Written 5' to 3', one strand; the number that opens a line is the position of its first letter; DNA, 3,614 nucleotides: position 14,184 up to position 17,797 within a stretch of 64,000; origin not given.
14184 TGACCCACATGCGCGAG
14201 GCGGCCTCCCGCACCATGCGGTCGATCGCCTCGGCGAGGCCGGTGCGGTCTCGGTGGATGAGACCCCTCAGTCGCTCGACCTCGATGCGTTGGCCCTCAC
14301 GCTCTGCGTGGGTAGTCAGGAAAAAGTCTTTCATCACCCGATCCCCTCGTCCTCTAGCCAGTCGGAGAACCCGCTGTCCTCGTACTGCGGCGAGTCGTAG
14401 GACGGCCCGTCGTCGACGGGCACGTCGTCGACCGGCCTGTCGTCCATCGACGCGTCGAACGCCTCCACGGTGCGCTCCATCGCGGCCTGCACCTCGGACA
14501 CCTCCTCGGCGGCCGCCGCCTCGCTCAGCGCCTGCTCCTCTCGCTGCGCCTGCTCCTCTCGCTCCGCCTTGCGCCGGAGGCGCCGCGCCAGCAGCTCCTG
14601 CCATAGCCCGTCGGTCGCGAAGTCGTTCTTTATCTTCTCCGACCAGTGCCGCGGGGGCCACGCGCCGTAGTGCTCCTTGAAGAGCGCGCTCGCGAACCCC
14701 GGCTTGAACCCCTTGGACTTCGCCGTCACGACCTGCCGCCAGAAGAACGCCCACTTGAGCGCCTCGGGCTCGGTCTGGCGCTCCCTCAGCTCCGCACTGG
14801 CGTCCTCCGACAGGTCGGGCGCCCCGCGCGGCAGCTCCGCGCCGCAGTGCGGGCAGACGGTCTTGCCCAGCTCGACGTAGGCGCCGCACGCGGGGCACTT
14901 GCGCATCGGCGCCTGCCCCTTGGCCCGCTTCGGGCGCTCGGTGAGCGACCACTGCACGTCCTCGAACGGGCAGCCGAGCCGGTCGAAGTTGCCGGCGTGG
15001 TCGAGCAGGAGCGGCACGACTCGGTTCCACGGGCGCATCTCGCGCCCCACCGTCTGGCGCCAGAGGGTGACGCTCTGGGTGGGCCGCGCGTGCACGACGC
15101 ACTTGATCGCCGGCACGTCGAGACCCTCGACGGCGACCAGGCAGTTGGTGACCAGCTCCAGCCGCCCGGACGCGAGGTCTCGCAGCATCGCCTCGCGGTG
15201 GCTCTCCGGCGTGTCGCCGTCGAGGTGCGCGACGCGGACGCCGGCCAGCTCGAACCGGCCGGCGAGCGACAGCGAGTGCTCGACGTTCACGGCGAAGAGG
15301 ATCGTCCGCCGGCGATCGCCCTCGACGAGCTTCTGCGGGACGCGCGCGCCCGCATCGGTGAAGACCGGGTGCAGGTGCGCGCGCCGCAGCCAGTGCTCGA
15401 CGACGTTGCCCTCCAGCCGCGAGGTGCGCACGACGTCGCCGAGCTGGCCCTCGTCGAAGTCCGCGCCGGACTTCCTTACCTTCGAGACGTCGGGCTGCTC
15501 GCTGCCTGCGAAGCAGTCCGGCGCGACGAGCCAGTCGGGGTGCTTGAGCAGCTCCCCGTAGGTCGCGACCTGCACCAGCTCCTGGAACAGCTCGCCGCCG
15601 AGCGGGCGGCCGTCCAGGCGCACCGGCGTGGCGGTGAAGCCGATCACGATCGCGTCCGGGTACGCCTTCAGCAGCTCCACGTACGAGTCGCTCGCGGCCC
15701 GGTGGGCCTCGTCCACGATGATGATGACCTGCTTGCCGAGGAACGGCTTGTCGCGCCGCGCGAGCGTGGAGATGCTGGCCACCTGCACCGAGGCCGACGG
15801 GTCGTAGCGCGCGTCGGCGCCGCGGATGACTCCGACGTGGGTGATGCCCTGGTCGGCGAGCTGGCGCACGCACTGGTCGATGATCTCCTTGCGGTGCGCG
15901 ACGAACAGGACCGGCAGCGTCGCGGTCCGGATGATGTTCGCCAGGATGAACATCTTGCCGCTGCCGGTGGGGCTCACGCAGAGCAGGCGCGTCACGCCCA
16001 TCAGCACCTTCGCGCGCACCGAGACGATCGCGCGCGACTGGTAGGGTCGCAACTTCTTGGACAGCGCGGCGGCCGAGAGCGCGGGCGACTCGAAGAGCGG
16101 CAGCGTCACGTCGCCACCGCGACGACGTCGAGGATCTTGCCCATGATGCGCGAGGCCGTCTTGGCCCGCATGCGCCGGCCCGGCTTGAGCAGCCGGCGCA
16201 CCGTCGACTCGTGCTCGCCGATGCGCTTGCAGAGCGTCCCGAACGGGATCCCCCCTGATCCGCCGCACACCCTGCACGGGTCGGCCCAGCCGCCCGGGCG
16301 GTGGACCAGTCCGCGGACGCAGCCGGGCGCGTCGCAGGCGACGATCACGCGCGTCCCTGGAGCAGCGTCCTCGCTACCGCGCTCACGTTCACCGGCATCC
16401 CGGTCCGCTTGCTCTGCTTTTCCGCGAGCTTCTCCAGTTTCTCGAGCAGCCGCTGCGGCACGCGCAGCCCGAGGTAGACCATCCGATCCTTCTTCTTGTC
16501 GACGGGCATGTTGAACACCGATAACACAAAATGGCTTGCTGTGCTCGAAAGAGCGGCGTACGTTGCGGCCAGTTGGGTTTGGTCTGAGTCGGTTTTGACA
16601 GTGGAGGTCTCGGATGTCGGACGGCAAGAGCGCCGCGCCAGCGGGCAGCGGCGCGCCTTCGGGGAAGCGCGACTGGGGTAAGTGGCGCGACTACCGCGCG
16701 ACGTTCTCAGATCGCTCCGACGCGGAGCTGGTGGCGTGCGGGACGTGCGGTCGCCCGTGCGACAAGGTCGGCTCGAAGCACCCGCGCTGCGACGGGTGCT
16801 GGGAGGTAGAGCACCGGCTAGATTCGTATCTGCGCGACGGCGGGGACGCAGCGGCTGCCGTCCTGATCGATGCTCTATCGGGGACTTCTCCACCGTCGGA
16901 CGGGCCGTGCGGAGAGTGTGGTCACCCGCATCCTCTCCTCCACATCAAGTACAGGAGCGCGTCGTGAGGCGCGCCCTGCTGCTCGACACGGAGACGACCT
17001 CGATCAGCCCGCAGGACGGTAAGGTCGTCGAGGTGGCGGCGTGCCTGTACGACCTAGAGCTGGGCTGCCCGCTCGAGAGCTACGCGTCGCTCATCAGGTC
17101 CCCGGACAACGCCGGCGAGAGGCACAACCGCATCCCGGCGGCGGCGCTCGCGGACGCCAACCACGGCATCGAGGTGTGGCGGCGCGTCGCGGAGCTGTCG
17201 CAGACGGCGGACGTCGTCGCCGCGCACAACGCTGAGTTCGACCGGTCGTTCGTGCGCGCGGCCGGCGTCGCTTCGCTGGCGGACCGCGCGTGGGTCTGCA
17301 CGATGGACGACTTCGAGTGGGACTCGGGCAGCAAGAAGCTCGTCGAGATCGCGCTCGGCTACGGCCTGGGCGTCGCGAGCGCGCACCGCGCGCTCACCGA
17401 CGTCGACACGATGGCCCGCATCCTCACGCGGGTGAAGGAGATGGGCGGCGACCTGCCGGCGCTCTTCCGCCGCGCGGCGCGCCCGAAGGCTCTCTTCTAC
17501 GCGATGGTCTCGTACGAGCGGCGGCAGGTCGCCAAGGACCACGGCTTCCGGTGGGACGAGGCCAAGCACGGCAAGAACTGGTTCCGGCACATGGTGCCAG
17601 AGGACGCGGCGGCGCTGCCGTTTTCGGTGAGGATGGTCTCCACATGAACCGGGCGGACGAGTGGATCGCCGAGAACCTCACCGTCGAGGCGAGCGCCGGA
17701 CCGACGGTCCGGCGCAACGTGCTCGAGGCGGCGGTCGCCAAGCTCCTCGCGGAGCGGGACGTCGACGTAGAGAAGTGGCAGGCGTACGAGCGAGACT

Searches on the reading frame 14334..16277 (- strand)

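Call 24: search_protein_families(library=pfam, proteins=[window:14334-16277:-], max_evalue=0.01)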
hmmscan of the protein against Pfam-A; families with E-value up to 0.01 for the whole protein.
window:14334-16277:- (647 aa): 8 families
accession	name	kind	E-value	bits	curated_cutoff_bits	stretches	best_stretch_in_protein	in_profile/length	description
PF04851.21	ResIII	-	4.7e-25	88.8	22.5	1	74-220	2-164/164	Type III restriction enzyme, res subunit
PF00271.37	Helicase_C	-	2.8e-11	44.1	23.5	1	319-415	12-108/110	Helicase conserved C-terminal domain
PF18766.7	SWI2_SNF2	-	1.1e-09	38.8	26.7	1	104-224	27-161/221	SWI2/SNF2 ATPase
PF00270.35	DEAD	-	1e-06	29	26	1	78-218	2-160/167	DEAD/DEAH box helicase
PF13248.11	Zn_ribbon_3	-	1.1e-06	28.3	27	1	457-482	1-26/26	zinc-ribbon domain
PF13240.11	Zn_Ribbon_1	-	3.3e-05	24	25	1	460-482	1-23/23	zinc-ribbon domain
PF12773.13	DZR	-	0.00058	20.4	27.3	1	458-479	24-45/45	Double zinc ribbon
PF18912.6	DZR_2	-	0.0026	18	27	1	459-484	8-34/56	Double zinc ribbon domain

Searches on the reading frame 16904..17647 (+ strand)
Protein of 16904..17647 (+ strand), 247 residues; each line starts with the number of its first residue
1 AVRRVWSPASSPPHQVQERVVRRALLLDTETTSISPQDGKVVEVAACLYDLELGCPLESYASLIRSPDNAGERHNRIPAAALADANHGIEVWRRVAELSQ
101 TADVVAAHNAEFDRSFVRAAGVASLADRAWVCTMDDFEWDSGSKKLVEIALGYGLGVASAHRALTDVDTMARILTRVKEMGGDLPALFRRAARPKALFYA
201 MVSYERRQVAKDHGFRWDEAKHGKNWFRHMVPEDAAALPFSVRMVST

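Call 24: search_protein_families(library=pfam, proteins=[window:16904-17647:+], max_evalue=0.01)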
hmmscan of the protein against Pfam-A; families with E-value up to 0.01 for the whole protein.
window:16904-17647:+ (247 aa): 1 family
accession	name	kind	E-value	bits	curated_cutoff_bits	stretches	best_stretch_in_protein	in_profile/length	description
PF00929.31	RNase_T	-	1.2e-09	39.4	24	1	26-174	2-164/164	Exonuclease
